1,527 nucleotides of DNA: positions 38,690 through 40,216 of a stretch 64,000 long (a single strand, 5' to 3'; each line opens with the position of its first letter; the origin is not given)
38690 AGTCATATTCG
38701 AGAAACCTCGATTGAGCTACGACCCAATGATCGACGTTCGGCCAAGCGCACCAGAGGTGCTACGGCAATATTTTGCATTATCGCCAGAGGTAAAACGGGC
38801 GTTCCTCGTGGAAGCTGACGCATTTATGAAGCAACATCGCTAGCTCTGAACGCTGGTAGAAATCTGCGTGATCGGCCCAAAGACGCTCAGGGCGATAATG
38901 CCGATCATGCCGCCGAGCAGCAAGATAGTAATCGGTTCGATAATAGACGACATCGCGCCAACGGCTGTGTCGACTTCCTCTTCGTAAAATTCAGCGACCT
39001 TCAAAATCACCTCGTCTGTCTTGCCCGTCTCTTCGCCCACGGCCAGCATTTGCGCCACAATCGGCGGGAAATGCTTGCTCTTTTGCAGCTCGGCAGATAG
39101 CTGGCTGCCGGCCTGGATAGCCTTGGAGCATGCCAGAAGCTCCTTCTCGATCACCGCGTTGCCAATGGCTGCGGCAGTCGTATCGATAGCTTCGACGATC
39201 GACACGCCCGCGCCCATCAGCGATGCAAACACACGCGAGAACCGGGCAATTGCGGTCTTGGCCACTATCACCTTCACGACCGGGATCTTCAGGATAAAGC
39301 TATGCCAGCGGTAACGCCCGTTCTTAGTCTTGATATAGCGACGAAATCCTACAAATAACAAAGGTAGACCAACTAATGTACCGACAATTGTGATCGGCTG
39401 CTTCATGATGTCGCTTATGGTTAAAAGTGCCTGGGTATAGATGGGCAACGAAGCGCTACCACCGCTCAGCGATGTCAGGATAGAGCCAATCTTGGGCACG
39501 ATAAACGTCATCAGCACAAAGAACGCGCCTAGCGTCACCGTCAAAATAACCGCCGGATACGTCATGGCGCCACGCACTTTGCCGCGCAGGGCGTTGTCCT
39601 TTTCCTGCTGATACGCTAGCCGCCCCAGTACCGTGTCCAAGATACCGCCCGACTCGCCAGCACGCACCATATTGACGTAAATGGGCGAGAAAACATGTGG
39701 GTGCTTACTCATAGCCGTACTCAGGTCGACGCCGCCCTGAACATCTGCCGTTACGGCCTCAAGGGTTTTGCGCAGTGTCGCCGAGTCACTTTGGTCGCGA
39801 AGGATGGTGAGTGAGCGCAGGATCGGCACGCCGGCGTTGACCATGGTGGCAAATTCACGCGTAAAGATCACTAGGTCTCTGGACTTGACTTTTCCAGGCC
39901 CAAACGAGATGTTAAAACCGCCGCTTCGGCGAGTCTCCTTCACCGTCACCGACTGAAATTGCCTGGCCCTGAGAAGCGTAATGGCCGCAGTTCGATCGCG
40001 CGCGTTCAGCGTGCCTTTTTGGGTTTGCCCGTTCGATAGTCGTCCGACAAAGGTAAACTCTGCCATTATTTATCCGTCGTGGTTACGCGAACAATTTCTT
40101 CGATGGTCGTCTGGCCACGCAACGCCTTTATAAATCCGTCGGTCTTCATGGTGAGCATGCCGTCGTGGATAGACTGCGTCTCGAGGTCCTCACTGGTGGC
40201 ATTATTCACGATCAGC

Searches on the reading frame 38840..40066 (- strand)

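Call 86: search_protein_families(library=pfam, proteins=[window:38840-40066:-], max_evalue=0.001)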
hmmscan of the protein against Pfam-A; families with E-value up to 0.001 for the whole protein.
window:38840-40066:- (408 aa): 1 family
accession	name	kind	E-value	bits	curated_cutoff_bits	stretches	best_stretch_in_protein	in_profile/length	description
PF00482.28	T2SSF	-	1.4e-58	196.7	25.2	2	68-191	1-125/125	Type II secretion system (T2SS), protein F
